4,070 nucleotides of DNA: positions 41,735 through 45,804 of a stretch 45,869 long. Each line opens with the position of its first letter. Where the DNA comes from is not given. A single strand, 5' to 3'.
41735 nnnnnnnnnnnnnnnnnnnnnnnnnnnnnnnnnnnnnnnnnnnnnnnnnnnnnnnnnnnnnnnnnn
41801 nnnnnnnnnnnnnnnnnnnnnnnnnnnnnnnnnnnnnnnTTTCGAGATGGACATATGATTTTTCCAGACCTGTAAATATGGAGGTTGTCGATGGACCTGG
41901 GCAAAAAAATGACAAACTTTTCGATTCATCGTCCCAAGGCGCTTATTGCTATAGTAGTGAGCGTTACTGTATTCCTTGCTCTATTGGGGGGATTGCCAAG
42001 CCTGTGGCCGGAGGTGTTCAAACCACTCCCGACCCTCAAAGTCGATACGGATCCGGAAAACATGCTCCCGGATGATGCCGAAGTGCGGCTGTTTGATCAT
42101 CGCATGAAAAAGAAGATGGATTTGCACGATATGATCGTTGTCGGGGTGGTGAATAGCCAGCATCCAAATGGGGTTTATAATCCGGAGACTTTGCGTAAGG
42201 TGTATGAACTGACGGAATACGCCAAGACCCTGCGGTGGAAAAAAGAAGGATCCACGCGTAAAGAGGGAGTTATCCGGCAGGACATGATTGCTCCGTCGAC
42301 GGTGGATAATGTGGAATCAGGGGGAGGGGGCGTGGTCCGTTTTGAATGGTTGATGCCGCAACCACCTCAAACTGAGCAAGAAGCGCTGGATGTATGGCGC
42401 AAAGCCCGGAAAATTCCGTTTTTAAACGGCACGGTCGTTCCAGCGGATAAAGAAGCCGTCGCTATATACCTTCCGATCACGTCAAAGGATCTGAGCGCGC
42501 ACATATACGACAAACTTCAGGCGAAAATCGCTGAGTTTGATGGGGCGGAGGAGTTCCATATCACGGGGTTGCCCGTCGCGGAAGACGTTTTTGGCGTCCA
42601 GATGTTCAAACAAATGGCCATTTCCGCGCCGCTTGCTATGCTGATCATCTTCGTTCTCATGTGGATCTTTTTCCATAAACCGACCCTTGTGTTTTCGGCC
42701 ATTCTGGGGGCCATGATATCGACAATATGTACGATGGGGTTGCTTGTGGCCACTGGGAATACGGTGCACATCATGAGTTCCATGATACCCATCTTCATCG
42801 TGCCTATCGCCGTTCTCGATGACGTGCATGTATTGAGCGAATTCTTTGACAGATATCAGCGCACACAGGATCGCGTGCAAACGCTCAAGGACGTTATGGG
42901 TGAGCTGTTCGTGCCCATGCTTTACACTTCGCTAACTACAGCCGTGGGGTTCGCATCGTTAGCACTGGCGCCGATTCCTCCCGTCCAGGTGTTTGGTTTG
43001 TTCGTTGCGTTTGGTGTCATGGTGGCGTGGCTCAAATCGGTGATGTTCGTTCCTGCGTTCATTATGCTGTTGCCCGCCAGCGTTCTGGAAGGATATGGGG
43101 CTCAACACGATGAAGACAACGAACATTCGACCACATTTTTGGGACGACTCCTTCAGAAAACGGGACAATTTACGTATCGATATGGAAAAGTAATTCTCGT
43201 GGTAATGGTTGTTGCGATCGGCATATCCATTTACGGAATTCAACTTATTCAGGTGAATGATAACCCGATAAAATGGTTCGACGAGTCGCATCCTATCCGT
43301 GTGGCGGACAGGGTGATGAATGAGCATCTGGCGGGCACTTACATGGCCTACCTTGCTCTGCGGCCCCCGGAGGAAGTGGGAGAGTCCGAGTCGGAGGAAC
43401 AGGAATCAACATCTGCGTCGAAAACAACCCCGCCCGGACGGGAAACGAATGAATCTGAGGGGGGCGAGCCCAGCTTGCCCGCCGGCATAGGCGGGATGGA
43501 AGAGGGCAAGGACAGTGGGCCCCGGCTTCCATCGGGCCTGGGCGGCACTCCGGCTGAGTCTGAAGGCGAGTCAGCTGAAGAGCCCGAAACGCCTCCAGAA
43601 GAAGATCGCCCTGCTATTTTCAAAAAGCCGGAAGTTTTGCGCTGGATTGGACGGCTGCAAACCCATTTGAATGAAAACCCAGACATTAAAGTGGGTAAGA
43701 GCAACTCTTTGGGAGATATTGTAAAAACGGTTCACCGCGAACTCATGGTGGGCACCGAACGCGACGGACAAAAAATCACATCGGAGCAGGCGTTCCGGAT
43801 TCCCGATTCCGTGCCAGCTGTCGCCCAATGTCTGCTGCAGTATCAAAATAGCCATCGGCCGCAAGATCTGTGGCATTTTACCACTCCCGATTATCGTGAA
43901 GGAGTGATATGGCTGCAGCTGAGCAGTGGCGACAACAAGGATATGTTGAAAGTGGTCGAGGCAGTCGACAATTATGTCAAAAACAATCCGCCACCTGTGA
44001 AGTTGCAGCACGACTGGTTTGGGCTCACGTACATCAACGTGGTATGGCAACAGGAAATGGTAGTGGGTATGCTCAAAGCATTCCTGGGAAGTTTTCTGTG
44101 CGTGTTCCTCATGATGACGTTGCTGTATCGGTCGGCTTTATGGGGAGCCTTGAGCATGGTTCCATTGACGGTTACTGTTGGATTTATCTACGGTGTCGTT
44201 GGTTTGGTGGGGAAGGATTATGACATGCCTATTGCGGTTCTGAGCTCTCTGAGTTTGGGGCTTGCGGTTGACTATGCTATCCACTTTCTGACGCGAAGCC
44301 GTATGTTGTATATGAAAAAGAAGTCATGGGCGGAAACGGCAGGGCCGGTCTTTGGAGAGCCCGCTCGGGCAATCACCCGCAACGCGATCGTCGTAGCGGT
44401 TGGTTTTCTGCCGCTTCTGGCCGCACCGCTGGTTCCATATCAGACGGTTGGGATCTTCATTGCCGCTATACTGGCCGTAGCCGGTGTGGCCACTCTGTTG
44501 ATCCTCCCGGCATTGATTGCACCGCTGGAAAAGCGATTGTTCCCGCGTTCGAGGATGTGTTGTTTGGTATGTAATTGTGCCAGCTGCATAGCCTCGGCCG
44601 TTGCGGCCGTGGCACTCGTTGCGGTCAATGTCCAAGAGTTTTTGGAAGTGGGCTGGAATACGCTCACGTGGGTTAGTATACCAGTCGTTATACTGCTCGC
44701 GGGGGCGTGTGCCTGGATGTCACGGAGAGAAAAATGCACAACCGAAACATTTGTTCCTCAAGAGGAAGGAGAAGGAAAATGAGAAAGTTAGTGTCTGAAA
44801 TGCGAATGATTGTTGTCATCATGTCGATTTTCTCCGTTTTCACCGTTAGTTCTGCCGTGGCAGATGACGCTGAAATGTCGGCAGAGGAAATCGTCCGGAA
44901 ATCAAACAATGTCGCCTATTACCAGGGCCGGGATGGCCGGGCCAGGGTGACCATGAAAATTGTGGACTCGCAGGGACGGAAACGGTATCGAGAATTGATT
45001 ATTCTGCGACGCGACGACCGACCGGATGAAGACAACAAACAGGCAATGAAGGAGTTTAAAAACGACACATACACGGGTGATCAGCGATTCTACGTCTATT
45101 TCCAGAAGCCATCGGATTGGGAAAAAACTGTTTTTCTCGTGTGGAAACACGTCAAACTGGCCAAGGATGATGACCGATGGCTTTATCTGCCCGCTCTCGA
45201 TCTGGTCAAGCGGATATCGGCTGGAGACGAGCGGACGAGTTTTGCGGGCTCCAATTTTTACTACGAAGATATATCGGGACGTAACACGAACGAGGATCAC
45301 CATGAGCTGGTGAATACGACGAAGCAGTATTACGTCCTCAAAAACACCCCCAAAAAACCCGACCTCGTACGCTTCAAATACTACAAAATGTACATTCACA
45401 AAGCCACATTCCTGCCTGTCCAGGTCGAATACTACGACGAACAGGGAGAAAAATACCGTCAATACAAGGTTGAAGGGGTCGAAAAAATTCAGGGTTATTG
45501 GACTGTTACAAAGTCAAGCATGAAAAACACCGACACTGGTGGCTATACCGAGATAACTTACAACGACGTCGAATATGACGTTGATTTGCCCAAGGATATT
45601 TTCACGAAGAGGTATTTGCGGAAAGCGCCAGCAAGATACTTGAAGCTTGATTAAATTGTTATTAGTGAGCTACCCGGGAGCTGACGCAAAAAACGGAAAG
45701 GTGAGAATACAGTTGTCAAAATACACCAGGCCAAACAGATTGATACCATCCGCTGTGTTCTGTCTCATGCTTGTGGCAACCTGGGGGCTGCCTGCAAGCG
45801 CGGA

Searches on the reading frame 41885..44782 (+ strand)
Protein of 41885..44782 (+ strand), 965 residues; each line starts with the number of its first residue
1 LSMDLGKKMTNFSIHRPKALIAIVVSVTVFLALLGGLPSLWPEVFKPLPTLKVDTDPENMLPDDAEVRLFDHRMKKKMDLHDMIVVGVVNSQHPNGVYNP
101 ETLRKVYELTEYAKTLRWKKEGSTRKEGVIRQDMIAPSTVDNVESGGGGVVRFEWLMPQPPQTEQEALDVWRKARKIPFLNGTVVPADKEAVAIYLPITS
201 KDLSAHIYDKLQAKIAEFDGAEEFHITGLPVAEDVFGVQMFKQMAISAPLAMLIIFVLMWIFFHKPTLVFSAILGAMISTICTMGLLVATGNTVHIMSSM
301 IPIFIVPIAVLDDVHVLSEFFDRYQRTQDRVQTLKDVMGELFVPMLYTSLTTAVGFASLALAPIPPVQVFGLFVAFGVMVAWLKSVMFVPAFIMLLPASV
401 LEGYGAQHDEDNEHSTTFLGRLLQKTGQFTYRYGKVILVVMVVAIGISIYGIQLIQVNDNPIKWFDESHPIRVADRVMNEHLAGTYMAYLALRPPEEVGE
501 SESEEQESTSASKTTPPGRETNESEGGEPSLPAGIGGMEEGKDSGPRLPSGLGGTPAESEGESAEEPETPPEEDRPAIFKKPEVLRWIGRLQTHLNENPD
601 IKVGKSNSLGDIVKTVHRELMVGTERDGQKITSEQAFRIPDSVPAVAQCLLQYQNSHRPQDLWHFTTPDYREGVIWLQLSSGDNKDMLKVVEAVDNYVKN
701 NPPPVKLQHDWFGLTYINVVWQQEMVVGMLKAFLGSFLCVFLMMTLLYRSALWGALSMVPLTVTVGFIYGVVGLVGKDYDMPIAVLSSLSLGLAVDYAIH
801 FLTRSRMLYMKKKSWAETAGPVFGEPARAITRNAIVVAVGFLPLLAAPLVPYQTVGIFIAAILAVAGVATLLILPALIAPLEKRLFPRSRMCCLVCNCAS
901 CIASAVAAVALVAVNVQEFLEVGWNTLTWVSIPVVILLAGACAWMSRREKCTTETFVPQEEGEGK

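Call 7: search_protein_families(library=pfam, proteins=[window:41885-44782:+], max_evalue=0.01)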
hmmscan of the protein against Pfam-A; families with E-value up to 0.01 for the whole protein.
window:41885-44782:+ (965 aa): 3 families
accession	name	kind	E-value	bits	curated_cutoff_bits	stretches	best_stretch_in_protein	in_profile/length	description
PF03176.21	MMPL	-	3e-29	102.5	20.5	2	674-884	91-305/333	MMPL family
PF02460.24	Patched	-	1.1e-10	41.9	23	1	260-393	18-154/156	Patched SSD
PF12349.14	Sterol-sensing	-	1.2e-10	41.9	22.3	1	265-392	5-132/153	Sterol-sensing domain of SREBP cleavage-activation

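Call 42: find_encoding_contigs(protein=window:41885-44782:+, flank=10000, max_places=3)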
Protein window:41885-44782:+ (965 aa): no gene with exactly this product is on record in the collection.

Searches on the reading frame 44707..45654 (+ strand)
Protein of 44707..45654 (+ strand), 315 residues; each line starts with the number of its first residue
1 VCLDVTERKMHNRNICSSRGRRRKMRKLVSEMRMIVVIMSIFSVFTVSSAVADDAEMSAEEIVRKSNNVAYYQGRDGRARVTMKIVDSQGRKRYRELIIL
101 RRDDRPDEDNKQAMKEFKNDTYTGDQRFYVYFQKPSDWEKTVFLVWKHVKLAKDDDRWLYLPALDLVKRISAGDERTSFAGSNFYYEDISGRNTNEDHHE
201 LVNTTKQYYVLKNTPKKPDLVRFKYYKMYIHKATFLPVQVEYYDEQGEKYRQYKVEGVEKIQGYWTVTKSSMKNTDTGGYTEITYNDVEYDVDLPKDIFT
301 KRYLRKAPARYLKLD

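Call 65: search_protein_families(library=pfam, proteins=[window:44707-45654:+], max_evalue=0.0001)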
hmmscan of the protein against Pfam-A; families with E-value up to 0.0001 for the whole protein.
window:44707-45654:+ (315 aa): 1 family
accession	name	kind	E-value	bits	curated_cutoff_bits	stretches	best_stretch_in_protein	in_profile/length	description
PF17131.11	LolA_like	-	7.2e-56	189.2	30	1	124-306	1-184/184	Outer membrane lipoprotein-sorting protein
